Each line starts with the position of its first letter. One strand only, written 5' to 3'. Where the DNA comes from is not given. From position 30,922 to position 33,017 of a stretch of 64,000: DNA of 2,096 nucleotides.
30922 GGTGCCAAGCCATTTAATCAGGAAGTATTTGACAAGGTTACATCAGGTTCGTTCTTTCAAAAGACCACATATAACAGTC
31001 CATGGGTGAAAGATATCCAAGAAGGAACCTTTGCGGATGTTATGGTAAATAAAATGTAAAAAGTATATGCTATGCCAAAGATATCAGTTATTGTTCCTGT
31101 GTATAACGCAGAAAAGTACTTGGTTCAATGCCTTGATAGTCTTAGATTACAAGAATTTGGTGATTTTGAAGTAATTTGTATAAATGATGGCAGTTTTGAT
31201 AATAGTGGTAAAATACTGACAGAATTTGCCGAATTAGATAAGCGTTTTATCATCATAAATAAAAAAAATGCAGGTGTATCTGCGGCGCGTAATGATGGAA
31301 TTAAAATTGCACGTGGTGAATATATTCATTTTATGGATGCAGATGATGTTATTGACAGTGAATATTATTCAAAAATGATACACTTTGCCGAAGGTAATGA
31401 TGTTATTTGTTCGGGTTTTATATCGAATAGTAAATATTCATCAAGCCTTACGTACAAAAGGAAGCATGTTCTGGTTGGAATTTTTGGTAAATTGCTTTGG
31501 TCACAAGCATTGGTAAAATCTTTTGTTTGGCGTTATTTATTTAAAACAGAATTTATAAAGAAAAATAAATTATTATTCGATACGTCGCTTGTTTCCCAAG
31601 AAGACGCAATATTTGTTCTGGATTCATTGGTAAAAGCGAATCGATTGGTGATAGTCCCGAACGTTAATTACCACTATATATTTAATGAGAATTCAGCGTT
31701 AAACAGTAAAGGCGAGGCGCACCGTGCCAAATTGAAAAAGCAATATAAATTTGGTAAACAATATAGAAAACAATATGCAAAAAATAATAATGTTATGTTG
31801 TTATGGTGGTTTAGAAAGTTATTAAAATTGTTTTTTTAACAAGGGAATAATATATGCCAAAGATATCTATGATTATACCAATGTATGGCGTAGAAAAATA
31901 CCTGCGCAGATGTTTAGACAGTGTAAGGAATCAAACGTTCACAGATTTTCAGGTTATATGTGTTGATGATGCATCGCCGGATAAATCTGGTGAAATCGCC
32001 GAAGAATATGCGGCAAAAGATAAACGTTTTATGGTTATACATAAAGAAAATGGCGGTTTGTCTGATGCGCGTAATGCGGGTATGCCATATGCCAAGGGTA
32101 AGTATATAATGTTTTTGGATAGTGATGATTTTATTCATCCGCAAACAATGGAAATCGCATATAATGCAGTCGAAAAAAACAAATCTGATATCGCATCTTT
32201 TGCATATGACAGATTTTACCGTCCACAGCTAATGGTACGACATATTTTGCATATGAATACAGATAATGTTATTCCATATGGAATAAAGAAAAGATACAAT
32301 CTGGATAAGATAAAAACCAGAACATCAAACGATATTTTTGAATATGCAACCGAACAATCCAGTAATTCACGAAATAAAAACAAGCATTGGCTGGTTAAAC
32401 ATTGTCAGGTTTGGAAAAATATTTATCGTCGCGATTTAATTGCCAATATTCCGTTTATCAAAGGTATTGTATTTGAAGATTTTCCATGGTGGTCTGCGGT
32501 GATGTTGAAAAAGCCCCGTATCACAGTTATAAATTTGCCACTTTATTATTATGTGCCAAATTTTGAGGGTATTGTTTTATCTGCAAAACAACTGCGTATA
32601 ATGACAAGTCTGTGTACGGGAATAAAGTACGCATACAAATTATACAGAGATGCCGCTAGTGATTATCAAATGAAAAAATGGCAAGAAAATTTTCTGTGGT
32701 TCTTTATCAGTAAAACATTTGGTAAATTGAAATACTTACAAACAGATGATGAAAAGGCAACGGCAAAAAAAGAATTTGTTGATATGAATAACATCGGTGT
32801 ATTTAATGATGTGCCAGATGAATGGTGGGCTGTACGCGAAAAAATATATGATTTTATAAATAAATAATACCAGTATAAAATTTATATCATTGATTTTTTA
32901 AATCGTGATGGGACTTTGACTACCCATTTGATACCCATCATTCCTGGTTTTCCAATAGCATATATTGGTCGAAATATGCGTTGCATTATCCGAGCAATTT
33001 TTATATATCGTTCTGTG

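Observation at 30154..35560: Six-gene glycosyltransferase island inserted between recA and typA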

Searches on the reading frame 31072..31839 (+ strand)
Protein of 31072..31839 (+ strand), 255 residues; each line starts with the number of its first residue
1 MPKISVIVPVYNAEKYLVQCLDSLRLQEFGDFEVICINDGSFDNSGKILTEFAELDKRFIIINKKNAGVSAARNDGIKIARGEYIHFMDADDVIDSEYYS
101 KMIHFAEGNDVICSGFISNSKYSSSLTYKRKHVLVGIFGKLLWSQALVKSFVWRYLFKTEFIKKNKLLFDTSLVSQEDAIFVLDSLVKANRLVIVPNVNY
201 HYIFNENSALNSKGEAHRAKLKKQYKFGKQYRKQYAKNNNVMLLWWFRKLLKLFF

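Call 3: search_protein_families(library=pfam, proteins=[window:31072-31839:+], max_evalue=0.01)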
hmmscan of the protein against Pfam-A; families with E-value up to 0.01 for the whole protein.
window:31072-31839:+ (255 aa): 3 families
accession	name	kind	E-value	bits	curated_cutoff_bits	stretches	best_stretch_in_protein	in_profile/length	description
PF00535.33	Glycos_transf_2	-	2.2e-35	122.5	23.3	1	5-143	1-132/168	Glycosyl transferase family 2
PF10111.15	Glyco_tranf_2_2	-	2e-11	44.3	27.3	1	5-106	1-106/276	Glycosyltransferase like family 2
PF13641.12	Glyco_tranf_2_3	-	3.2e-09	37.6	27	1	2-126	1-131/230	Glycosyltransferase like family 2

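Call 4: search_protein_families(library=ncbifam, proteins=[window:31072-31839:+], max_evalue=0.01)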
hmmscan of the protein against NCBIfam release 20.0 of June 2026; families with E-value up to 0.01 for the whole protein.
window:31072-31839:+ (255 aa): 26 families (the best 25 are shown)
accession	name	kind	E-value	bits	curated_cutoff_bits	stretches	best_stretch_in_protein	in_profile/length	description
NF007482.0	PRK10073.1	equivalog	4.3e-40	137.7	423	1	2-229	6-241/334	glycosyltransferase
NF047683.1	TeichurnBiosyTuaG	equivalog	1.9e-22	80.1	400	1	2-111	6-116/252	teichuronic acid biosynthesis protein TuaG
TIGR03937.1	PgaC_IcaA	equivalog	2.5e-21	76.1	422.3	1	1-104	44-148/407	poly-beta-1,6-N-acetyl-D-glucosamine synthase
NF041875.1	EPS_EpsD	equivalog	1.8e-17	63.7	370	1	4-112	1-111/325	exopolysaccharide biosynthesis glycosyltransferase EpsD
NF041394.1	GtaseAglG_Halo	equivalog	2.4e-17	63.2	440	1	3-115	2-116/304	glucosyl-dolichyl phosphate glucuronosyltransferase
NF053739.1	GlytfEpsEBac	equivalog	3.1e-16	59.2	450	1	2-109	1-110/265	glycosyltransferase EpsE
NF050050.1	ProtGlycPglI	equivalog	3.9e-16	59.3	500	1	1-105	1-107/306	GalNAc(5)-diNAcBac-PP-undecaprenol beta-1,3-glucosyltransferase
TIGR03965.1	mycofact_glyco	equivalog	9.6e-14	51.1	280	1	2-103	74-176/467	mycofactocin biosynthesis glycosyltransferase MftF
TIGR03111.1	glyc2_xrt_Gpos1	hypoth_equivalog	1.1e-13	50.7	363.95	1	1-114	48-164/439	TIGR03111 family XrtG-associated glycosyltransferase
NF038302.1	EPS_HpsE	equivalog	4.4e-13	48.9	300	1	4-110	3-115/307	hormogonium polysaccharide biosynthesis glycosyltransferase HpsE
NF007453.0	PRK10018.1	equivalog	1.8e-11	44.3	382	1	2-188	6-192/280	colanic acid biosynthesis glycosyltransferase WcaA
TIGR04017.1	WcaA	equivalog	6.3e-11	42.4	495.75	1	2-187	5-190/279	colanic acid biosynthesis glycosyltransferase WcaA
TIGR04242.1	nodulat_NodC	equivalog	7.3e-11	41.6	550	1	1-105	47-155/395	chitooligosaccharide synthase NodC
NF038299.1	EPS_HpsN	equivalog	7.5e-11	41.6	425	1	2-102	1-102/317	hormogonium polysaccharide biosynthesis glycosyltransferase HpsN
TIGR04283.1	glyco_like_mftF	equivalog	1e-10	41.6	182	1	4-116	1-107/221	TIGR04283 family arsenosugar biosynthesis glycosyltransferase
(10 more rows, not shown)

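Call 59: find_homologous_proteins(query=window:31072-31839:+, max_evalue=0.001)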
Query window:31072-31839:+ (255 aa): 2190 proteins with E <= 0.001 among 2572 candidates; the best 120 are listed.
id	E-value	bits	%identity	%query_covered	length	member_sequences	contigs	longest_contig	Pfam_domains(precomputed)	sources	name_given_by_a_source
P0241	6.0e-165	565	100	100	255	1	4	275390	PF10111.15,PF13641.13,PF00535.33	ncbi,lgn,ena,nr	ncbi:MAG: glycosyltransferase [Alphaproteobacteria bacterium]|nr:glycosyltransferase [Alphaproteobac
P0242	1.9e-131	455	77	100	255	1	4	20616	PF10111.15,PF13641.13,PF00535.33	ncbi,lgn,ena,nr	ncbi:MAG: glycosyltransferase [Alphaproteobacteria bacterium]|nr:glycosyltransferase [Alphaproteobac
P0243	7.3e-131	453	77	100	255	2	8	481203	PF10111.15,PF13641.13,PF00535.33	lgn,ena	-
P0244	2.1e-126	439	76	100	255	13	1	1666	PF10111.15,PF13641.13,PF00535.33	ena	-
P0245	7.0e-123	427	75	100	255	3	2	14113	PF10111.15,PF13641.13,PF00535.33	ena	-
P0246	7.1e-121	421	74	100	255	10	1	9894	PF10111.15,PF13641.13,PF00535.33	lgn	-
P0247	1.5e-120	419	73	100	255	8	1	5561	PF10111.15,PF13641.13,PF00535.33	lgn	-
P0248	2.7e-116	406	71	100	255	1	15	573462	PF10111.15,PF13641.13,PF00535.33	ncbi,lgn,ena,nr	ncbi:MAG: glycosyltransferase [Alphaproteobacteria bacterium]|nr:glycosyltransferase [Alphaproteobac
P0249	1.7e-113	396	67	100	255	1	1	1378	PF10111.15,PF13641.13,PF00535.33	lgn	-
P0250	1.9e-113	396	70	100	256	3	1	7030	PF10111.15,PF13641.13,PF00535.33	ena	-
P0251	2.6e-113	396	65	100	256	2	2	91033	PF10111.15,PF13641.13,PF00535.33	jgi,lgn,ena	-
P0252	1.2e-112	394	67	100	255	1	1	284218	PF10111.15,PF13641.13,PF00535.33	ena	-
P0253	1.4e-112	393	68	99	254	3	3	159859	PF10111.15,PF13641.13,PF00535.33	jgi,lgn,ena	-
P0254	1.5e-112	393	66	100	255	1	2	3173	PF10111.15,PF13641.13,PF00535.33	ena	-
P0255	2.4e-112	393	68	100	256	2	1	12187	PF10111.15,PF13641.13,PF00535.33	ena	-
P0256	7.5e-112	391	66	100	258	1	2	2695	PF10111.15,PF13641.13,PF00535.33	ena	-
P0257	1.3e-111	390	66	100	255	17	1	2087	PF10111.15,PF13641.13,PF00535.33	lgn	-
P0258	4.0e-111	389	66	100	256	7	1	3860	PF10111.15,PF13641.13,PF00535.33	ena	-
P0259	4.2e-111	389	68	100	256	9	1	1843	PF10111.15,PF13641.13,PF00535.33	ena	-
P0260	5.3e-111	388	65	100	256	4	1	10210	PF10111.15,PF13641.13,PF00535.33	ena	-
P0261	6.5e-111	388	67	100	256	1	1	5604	PF10111.15,PF13641.13,PF00535.33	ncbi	-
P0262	1.7e-110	387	66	100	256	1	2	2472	PF10111.15,PF13641.13,PF00535.33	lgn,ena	-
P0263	1.8e-110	386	65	100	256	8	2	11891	PF10111.15,PF13641.13,PF00535.33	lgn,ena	-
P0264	2.8e-110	386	67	100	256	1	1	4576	PF10111.15,PF13641.13,PF00535.33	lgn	-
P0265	3.0e-110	386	67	100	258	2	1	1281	PF10111.15,PF13641.13,PF00535.33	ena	-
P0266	4.7e-110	385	65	100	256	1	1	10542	PF10111.15,PF13641.13,PF00535.33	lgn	-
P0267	1.1e-109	384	64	100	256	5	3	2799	PF10111.15,PF13641.13,PF00535.33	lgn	-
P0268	1.2e-109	384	68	100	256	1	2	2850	PF10111.15,PF13641.13,PF00535.33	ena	-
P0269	1.3e-109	384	65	100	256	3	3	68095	PF10111.15,PF13641.13,PF00535.33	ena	-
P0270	1.5e-109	383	67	100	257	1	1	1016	PF10111.15,PF13641.13,PF00535.33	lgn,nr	nr:glycosyltransferase family 2 protein [Candidatus Enterousia merdequi]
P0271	2.1e-109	383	66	100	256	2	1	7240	PF10111.15,PF13641.13,PF00535.33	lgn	-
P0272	2.3e-109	383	66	100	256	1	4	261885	PF10111.15,PF13641.13,PF00535.33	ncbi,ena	-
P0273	4.0e-109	382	67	100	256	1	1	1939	PF10111.15,PF00535.33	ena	-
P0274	4.9e-109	382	65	100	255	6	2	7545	PF10111.15,PF13641.13,PF00535.33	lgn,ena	-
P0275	5.5e-109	382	67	98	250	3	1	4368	PF10111.15,PF00535.33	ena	-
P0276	5.7e-109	382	65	100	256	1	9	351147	PF10111.15,PF13641.13,PF00535.33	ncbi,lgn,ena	-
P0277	7.2e-109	381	65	99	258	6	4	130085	PF10111.15,PF13641.13,PF00535.33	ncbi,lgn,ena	-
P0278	1.0e-108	381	68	99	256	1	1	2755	PF10111.15,PF13641.13,PF00535.33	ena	-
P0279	1.6e-108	380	66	100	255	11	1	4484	PF10111.15,PF13641.13,PF00535.33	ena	-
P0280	1.8e-108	380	66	100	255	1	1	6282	PF10111.15,PF13641.13,PF00535.33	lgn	-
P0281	2.3e-108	380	65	100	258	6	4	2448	PF10111.15,PF13641.13,PF00535.33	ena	-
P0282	2.4e-108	379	65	100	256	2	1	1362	PF10111.15,PF13641.13,PF00535.33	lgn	-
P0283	4.7e-108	379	65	100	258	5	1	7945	PF10111.15,PF13641.13,PF00535.33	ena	-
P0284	6.1e-108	378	65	100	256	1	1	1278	PF10111.15,PF13641.13,PF00535.33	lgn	-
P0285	8.3e-108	378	63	100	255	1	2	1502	PF10111.15,PF13641.13,PF00535.33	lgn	-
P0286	1.6e-107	377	66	100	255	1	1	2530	PF10111.15,PF13641.13,PF00535.33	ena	-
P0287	2.3e-107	376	66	99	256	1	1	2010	PF10111.15,PF13641.13,PF00535.33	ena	-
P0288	2.3e-107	376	67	100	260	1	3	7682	PF10111.15,PF13641.13,PF00535.33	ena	-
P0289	3.2e-107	376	66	100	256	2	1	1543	PF10111.15,PF13641.13,PF00535.33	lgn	-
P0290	4.3e-107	375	65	100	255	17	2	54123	PF10111.15,PF00535.33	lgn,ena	-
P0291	6.4e-107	375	65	99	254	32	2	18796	PF10111.15,PF13641.13,PF00535.33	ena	-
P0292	7.2e-107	375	64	100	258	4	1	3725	PF10111.15,PF13641.13,PF00535.33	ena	-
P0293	8.2e-107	374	66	99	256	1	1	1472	PF10111.15,PF13641.13,PF00535.33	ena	-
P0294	8.9e-107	374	67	100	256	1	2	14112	PF10111.15,PF13641.13,PF00535.33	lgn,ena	-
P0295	2.1e-106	373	65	100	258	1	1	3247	PF10111.15,PF13641.13,PF00535.33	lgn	-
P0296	3.2e-106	373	65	100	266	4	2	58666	PF10111.15,PF13641.13,PF00535.33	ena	-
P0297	4.4e-106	372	66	100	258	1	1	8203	PF10111.15,PF13641.13,PF00535.33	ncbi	-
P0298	5.6e-106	372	65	99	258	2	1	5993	PF10111.15,PF13641.13,PF00535.33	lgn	-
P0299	5.9e-106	372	61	100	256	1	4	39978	PF10111.15,PF13641.13,PF00535.33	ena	-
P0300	1.7e-105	370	64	100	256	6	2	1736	PF10111.15,PF13641.13,PF00535.33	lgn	-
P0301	2.1e-105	370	64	100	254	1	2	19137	PF10111.15,PF13641.13,PF00535.33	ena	-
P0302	2.2e-105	370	63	100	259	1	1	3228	PF10111.15,PF13641.13,PF00535.33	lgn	-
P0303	1.9e-104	367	64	100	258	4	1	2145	PF10111.15,PF13641.13,PF00535.33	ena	-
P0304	1.9e-104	367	62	100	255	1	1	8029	PF10111.15,PF00535.33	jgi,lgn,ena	-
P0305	1.8e-103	364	63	100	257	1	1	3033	PF10111.15,PF13641.13,PF00535.33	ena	-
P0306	2.2e-103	363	62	100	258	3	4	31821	PF10111.15,PF13641.13,PF00535.33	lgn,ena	-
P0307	2.3e-103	363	65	100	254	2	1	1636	PF10111.15,PF13641.13,PF00535.33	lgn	-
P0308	2.2e-102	360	64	100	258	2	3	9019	PF10111.15,PF13641.13,PF00535.33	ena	-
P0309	1.6e-101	357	67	91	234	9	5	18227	PF10111.15,PF00535.33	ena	-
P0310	3.4e-101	356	62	96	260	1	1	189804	PF10111.15,PF13641.13,PF00535.33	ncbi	-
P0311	4.6e-101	356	60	100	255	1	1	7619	PF10111.15,PF13641.13,PF00535.33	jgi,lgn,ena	-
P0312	6.4e-101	355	63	100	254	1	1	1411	PF10111.15,PF13641.13,PF00535.33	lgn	-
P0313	5.9e-100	352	61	100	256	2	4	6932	PF10111.15,PF13641.13,PF00535.33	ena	-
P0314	1.3e-99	351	60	100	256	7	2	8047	PF10111.15,PF13641.13,PF00535.33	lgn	-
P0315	6.6e-99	349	62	100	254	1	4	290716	PF10111.15,PF13641.13,PF00535.33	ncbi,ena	-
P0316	9.8e-99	348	60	99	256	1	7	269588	PF10111.15,PF13641.13,PF00535.33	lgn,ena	-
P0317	3.6e-98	346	59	100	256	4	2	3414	PF10111.15,PF13641.13,PF00535.33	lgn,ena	-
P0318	1.1e-97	345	62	100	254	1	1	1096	PF10111.15,PF13641.13,PF00535.33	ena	-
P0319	8.7e-96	338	59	100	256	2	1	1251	PF10111.15,PF13641.13,PF00535.33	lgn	-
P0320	9.1e-96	338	62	95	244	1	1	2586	PF10111.15,PF13641.13,PF00535.33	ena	-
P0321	9.2e-96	338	59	100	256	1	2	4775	PF10111.15,PF13641.13,PF00535.33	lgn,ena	-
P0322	1.4e-95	338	59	100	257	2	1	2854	PF10111.15,PF13641.13,PF00535.33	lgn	-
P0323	2.4e-94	334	59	100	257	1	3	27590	PF10111.15,PF13641.13,PF00535.33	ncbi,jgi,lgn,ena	jgi:glycosyltransferase involved in cell wall biosynthesis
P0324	3.1e-94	333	59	100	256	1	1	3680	PF10111.15,PF13641.13,PF00535.33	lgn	-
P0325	4.8e-94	333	56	99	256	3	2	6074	PF10111.15,PF13641.13,PF00535.33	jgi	-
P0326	1.0e-93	332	58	100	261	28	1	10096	PF10111.15,PF13641.13,PF00535.33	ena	-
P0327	6.8e-93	329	57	100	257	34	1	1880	PF10111.15,PF13641.13,PF00535.33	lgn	-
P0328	1.9e-92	327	59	100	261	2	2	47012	PF10111.15,PF13641.13,PF00535.33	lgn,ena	-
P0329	2.3e-92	327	57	99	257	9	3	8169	PF10111.15,PF13641.13,PF00535.33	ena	-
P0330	3.0e-92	327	61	95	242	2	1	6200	PF10111.15,PF00535.33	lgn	-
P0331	3.6e-92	327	57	96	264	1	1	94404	PF10111.15,PF13641.13,PF00535.33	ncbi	-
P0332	5.6e-92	326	58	100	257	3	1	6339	PF10111.15,PF13641.13,PF00535.33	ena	-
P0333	6.1e-92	326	58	100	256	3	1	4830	PF10111.15,PF13641.13,PF00535.33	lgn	-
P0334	2.0e-91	324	57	100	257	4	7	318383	PF10111.15,PF13641.13,PF00535.33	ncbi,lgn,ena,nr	ncbi:MAG: glycosyltransferase [Alphaproteobacteria bacterium]|nr:glycosyltransferase [Alphaproteobac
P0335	3.1e-91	323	56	100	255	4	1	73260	PF10111.15,PF13641.13,PF00535.33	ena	-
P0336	3.5e-91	323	57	100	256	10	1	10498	PF10111.15,PF13641.13,PF00535.33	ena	-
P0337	1.5e-90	321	57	100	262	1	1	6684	PF10111.15,PF13641.13,PF00535.33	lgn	-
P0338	2.4e-90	321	55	100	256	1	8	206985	PF10111.15,PF13641.13,PF00535.33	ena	-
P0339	4.0e-90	320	57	99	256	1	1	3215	PF10111.15,PF13641.13,PF00535.33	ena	-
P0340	4.7e-90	320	57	100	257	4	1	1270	PF10111.15,PF13641.13,PF00535.33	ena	-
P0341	7.5e-90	319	57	100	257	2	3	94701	PF10111.15,PF13641.13,PF00535.33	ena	-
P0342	3.4e-89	317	57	100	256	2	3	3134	PF10111.15,PF13641.13,PF00535.33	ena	-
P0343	1.5e-88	315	54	100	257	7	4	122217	PF10111.15,PF13641.13,PF00535.33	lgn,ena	-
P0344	3.2e-88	314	55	100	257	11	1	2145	PF10111.15,PF13641.13,PF00535.33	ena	-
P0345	6.6e-88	313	57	98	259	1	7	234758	PF10111.15,PF13506.14,PF13641.13,PF00535.33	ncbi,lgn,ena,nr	ncbi:MAG: glycosyltransferase [Alphaproteobacteria bacterium]|nr:glycosyltransferase [Alphaproteobac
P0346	7.4e-88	312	56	100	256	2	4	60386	PF10111.15,PF13641.13,PF00535.33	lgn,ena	-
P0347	1.9e-87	311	56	100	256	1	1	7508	PF10111.15,PF13641.13,PF00535.33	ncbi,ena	-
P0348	4.6e-87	310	55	100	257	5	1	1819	PF10111.15,PF13641.13,PF00535.33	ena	-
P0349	5.3e-87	310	54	100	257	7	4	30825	PF10111.15,PF13641.13,PF00535.33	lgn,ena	-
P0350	1.6e-86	308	55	100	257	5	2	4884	PF10111.15,PF13641.13,PF00535.33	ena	-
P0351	1.7e-86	308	56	99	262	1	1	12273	PF10111.15,PF13641.13,PF00535.33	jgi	jgi:glycosyltransferase involved in cell wall biosynthesis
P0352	2.2e-86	308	57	99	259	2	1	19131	PF10111.15,PF13641.13,PF00535.33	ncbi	-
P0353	2.6e-86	307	56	98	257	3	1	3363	PF10111.15,PF13641.13,PF00535.33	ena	-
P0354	2.7e-86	307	55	100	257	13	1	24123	PF10111.15,PF13641.13,PF00535.33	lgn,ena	-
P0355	3.1e-86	307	55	100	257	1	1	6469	PF10111.15,PF13641.13,PF00535.33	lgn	-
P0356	3.2e-86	307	55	98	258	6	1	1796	PF10111.15,PF13506.14,PF13641.13,PF00535.33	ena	-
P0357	6.9e-86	306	55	100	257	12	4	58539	PF10111.15,PF13641.13,PF00535.33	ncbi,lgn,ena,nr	ncbi:MAG: glycosyltransferase [Alphaproteobacteria bacterium]|nr:glycosyltransferase [Alphaproteobac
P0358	1.4e-85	305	53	100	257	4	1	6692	PF10111.15,PF13641.13,PF00535.33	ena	-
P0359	1.6e-85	305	56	99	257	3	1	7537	PF10111.15,PF13641.13,PF00535.33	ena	-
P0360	2.2e-85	304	57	100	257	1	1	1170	PF10111.15,PF13641.13,PF00535.33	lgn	-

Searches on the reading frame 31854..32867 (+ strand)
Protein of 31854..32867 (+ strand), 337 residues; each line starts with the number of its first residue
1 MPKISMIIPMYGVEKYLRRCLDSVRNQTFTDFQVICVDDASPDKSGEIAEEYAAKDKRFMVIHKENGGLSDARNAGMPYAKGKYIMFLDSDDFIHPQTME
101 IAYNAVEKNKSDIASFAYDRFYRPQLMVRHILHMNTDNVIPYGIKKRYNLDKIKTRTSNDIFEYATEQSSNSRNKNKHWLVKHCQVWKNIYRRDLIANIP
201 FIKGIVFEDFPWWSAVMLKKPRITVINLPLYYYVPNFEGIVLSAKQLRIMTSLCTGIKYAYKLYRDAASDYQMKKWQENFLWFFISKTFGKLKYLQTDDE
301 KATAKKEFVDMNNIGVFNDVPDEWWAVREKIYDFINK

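Call 3: search_protein_families(library=pfam, proteins=[window:31854-32867:+], max_evalue=0.01)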
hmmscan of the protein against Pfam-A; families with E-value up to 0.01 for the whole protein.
window:31854-32867:+ (337 aa): 4 families
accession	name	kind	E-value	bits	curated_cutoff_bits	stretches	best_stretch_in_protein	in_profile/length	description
PF00535.33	Glycos_transf_2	-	5.7e-38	130.9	23.3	1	5-142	1-138/168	Glycosyl transferase family 2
PF10111.15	Glyco_tranf_2_2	-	1.5e-10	41.5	27.3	1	5-102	1-102/276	Glycosyltransferase like family 2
PF13641.12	Glyco_tranf_2_3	-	7.4e-09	36.4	27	1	2-111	1-116/230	Glycosyltransferase like family 2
PF13704.12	Glyco_tranf_2_4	-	0.0033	18.3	27.5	0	15-99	5-89/98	Glycosyl transferase family 2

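Call 4: search_protein_families(library=ncbifam, proteins=[window:31854-32867:+], max_evalue=0.01)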
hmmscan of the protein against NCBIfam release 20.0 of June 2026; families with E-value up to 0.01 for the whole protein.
window:31854-32867:+ (337 aa): 27 families (the best 25 are shown)
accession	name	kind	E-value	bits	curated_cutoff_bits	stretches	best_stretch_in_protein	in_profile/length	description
NF007482.0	PRK10073.1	equivalog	3.9e-38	131.3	423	2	2-131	6-135/334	glycosyltransferase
NF047683.1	TeichurnBiosyTuaG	equivalog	4.9e-24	85.3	400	1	2-119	6-124/252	teichuronic acid biosynthesis protein TuaG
NF050050.1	ProtGlycPglI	equivalog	2.1e-17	63.4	500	1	1-109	1-111/306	GalNAc(5)-diNAcBac-PP-undecaprenol beta-1,3-glucosyltransferase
TIGR03937.1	PgaC_IcaA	equivalog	4e-17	62.3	422.3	1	2-109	45-153/407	poly-beta-1,6-N-acetyl-D-glucosamine synthase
NF053739.1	GlytfEpsEBac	equivalog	4.5e-15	55.4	450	1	2-109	1-110/265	glycosyltransferase EpsE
NF041875.1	EPS_EpsD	equivalog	6.7e-15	55.3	370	1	4-104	1-102/325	exopolysaccharide biosynthesis glycosyltransferase EpsD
NF041394.1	GtaseAglG_Halo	equivalog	5e-13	49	440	1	3-108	2-109/304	glucosyl-dolichyl phosphate glucuronosyltransferase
TIGR03111.1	glyc2_xrt_Gpos1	hypoth_equivalog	1.3e-12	47.3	363.95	1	1-110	48-160/439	TIGR03111 family XrtG-associated glycosyltransferase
TIGR04283.1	glyco_like_mftF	equivalog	1.7e-12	47.4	182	1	4-133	1-123/221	TIGR04283 family arsenosugar biosynthesis glycosyltransferase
TIGR03965.1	mycofact_glyco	equivalog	5.2e-12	45.4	280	1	2-96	74-169/467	mycofactocin biosynthesis glycosyltransferase MftF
NF038299.1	EPS_HpsN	equivalog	5.9e-12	45.2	425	1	2-126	1-125/317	hormogonium polysaccharide biosynthesis glycosyltransferase HpsN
NF038302.1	EPS_HpsE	equivalog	1.8e-11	43.6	300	1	4-109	3-114/307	hormogonium polysaccharide biosynthesis glycosyltransferase HpsE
TIGR04242.1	nodulat_NodC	equivalog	3e-08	33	550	1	1-99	47-149/395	chitooligosaccharide synthase NodC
TIGR04009.1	wcaE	equivalog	3.6e-08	33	369.2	1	20-109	22-110/248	colanic acid biosynthesis glycosyltransferase WcaE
NF007453.0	PRK10018.1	equivalog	3.7e-08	33.4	382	1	2-119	6-122/280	colanic acid biosynthesis glycosyltransferase WcaA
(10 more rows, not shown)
